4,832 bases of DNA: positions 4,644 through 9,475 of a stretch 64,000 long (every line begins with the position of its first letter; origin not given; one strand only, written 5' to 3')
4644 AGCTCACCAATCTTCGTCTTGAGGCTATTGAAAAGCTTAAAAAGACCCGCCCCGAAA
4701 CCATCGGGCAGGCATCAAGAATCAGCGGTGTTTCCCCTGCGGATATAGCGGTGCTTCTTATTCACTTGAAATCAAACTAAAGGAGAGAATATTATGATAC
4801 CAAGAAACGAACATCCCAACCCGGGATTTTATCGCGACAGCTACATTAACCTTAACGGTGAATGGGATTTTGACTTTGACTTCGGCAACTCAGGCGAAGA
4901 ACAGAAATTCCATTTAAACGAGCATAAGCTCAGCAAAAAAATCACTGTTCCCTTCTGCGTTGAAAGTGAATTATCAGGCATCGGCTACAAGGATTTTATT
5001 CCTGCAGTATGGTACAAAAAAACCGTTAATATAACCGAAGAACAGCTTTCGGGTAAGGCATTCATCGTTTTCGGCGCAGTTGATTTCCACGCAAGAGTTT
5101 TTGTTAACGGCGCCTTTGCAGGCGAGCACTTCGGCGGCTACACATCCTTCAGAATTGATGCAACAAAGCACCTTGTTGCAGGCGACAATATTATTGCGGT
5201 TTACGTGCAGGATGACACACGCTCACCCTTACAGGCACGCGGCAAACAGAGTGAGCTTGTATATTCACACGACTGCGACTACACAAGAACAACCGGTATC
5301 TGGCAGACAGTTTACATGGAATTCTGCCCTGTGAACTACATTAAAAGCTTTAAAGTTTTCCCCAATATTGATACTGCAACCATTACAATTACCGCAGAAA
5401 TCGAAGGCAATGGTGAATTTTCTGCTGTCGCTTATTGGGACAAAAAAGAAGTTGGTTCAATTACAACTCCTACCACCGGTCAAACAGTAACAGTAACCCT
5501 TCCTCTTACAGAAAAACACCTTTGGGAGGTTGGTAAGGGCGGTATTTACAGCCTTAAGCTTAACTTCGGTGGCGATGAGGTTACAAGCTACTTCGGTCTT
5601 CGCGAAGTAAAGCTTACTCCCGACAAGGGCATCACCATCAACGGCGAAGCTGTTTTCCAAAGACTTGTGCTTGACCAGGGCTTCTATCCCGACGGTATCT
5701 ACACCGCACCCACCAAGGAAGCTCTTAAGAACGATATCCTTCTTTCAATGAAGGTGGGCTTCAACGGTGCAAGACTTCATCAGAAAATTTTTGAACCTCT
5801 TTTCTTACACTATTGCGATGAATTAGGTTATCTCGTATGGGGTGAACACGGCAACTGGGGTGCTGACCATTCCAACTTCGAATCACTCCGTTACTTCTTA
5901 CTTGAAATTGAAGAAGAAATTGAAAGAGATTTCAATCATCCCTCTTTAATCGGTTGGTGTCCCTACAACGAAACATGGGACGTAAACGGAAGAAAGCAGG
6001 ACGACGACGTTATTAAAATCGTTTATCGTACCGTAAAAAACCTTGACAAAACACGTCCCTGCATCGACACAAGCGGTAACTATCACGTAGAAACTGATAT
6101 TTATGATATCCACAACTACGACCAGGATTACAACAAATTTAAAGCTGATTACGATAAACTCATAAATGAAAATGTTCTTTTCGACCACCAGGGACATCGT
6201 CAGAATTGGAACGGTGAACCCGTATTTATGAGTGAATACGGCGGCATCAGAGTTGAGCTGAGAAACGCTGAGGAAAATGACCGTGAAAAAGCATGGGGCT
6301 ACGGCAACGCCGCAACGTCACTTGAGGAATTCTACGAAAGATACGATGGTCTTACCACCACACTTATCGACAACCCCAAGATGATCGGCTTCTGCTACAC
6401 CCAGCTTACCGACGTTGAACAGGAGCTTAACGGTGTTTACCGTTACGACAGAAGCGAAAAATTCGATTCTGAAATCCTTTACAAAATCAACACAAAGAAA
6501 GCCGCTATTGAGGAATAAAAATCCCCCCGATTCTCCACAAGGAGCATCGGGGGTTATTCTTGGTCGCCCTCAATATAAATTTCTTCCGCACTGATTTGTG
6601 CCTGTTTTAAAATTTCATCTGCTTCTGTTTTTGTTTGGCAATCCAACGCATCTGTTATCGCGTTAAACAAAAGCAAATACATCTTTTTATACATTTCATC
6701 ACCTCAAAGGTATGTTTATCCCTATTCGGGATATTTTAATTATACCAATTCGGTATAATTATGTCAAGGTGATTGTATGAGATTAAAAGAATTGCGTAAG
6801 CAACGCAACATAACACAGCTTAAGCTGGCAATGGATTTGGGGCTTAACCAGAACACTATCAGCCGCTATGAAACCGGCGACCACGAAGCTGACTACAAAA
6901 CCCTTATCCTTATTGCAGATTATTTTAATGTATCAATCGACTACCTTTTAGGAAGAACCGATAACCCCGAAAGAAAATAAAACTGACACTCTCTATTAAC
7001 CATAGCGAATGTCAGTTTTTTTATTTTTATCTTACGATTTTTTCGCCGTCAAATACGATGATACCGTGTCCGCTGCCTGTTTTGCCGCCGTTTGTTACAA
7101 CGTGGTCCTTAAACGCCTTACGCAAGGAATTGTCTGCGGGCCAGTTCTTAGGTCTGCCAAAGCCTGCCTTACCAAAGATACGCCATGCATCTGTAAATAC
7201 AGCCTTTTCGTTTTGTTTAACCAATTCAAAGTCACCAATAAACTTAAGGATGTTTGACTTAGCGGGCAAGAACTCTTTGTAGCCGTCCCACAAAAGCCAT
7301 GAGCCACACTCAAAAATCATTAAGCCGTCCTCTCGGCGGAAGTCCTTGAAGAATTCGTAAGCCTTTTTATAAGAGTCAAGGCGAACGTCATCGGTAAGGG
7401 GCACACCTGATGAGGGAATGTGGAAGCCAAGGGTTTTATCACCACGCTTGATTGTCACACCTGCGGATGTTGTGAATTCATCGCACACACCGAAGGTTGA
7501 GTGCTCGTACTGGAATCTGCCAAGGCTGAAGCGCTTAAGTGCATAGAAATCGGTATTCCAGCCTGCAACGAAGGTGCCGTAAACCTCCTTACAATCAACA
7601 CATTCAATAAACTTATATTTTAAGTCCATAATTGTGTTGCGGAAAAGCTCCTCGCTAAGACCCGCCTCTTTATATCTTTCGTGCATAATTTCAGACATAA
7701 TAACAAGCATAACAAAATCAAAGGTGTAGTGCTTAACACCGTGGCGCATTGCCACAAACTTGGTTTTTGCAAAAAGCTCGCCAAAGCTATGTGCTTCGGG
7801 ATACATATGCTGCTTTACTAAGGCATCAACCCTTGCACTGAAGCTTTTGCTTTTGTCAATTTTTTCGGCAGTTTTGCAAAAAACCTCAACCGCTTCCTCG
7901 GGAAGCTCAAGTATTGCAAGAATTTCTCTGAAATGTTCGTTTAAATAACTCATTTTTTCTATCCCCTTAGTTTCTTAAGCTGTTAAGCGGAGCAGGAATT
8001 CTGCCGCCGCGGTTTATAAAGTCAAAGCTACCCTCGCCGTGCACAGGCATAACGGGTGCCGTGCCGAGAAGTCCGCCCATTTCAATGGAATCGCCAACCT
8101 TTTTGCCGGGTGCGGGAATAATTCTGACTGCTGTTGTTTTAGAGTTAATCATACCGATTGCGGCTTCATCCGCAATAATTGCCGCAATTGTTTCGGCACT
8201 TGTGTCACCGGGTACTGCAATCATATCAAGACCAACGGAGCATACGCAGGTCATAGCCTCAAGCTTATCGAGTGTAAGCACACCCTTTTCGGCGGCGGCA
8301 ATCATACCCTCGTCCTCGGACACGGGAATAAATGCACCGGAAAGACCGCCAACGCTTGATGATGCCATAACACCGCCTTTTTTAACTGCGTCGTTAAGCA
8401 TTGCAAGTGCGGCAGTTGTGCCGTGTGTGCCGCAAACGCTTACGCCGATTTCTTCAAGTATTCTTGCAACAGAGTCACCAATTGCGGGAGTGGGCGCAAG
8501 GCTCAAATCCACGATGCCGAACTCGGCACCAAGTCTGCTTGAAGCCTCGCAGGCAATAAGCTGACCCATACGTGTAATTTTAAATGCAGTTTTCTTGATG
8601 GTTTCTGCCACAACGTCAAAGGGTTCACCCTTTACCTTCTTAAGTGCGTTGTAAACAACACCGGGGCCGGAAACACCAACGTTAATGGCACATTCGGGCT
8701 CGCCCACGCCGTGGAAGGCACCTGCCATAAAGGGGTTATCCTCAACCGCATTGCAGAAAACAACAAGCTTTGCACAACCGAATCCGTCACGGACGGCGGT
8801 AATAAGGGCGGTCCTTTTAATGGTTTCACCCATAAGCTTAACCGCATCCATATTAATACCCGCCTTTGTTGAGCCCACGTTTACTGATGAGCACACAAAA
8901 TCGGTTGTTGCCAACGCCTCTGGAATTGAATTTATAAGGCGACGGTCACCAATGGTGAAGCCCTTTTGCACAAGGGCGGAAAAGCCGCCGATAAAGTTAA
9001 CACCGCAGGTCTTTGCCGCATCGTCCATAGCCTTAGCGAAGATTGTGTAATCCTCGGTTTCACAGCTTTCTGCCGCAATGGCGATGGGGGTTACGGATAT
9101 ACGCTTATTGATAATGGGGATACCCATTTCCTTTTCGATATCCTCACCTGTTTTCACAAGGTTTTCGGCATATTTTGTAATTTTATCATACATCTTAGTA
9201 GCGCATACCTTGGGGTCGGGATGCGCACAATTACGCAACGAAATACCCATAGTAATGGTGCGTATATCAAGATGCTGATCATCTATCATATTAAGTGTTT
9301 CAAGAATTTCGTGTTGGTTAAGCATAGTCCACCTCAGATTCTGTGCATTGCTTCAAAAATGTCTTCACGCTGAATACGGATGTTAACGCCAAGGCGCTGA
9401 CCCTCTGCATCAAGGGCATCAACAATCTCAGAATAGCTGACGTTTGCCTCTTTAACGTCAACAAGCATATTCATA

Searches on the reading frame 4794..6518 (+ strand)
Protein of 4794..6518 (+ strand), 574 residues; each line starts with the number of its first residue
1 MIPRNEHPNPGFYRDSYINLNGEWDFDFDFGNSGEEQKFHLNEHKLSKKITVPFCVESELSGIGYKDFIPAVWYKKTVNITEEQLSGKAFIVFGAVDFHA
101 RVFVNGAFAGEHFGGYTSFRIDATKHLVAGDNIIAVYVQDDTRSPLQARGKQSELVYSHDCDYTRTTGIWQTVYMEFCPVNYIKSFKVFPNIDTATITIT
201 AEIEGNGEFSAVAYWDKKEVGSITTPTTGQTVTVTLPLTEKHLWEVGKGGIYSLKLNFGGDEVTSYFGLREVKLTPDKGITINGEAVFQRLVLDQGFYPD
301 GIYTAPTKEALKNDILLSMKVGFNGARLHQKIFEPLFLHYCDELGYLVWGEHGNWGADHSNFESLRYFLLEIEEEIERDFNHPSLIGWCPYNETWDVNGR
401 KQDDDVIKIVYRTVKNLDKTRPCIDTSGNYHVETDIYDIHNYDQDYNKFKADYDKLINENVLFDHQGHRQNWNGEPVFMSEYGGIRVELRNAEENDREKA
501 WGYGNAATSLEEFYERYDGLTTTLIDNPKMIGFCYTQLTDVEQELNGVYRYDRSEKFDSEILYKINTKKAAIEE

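Call 74: search_protein_families(library=pfam, proteins=[window:4794-6518:+], max_evalue=0.0001)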
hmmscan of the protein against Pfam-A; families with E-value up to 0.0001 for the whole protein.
window:4794-6518:+ (574 aa): 4 families
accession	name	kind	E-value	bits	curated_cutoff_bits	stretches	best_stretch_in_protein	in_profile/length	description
PF02837.24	Glyco_hydro_2_N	-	1.1e-16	61.7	28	1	19-175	3-165/169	Glycosyl hydrolases family 2, sugar binding domain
PF02836.23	Glyco_hydro_2_C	-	2.3e-09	37.3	21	1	309-483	36-211/302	Glycosyl hydrolases family 2, TIM barrel domain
PF22666.2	Glyco_hydro_2_N2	-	5.1e-08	33.6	27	1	72-153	50-132/167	Glycosyl hydrolase 2 galactose-binding domain-like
PF13364.12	BetaGal_ABD2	-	4.3e-05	24.7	23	0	36-141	4-109/112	Beta-galactosidase second all-beta domain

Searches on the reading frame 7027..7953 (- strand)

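Call 74: search_protein_families(library=pfam, proteins=[window:7027-7953:-], max_evalue=0.0001)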
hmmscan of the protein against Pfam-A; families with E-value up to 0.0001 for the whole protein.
window:7027-7953:- (308 aa): 2 families
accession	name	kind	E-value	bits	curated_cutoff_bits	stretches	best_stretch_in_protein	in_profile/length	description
PF18164.7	GNAT_C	-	2.3e-29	102.6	22.8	1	142-299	2-142/142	GNAT-like C-terminal domain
PF18082.7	NAT_N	-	1.4e-11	45.8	27.8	1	9-137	4-127/129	N-acyltransferase N-terminal domain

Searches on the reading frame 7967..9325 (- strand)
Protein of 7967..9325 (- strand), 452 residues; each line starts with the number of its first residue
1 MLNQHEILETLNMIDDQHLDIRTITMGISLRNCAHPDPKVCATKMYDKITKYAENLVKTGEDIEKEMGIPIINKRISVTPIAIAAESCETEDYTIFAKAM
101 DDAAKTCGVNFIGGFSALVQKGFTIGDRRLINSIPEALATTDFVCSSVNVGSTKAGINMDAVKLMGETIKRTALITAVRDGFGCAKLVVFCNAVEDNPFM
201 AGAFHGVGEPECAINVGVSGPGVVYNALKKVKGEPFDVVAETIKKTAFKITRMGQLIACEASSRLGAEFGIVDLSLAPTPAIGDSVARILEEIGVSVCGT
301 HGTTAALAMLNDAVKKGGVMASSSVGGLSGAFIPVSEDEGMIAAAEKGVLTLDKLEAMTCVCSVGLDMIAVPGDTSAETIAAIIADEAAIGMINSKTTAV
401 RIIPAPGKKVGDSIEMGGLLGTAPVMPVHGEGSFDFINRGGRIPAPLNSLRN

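Call 74: search_protein_families(library=pfam, proteins=[window:7967-9325:-], max_evalue=0.0001)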
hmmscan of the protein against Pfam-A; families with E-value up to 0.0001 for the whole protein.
window:7967-9325:- (452 aa): 1 family
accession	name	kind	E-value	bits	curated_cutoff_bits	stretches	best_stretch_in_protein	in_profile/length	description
PF05167.17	DUF711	-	8.6e-197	654.4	25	1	12-422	1-412/413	Uncharacterised ACR (DUF711)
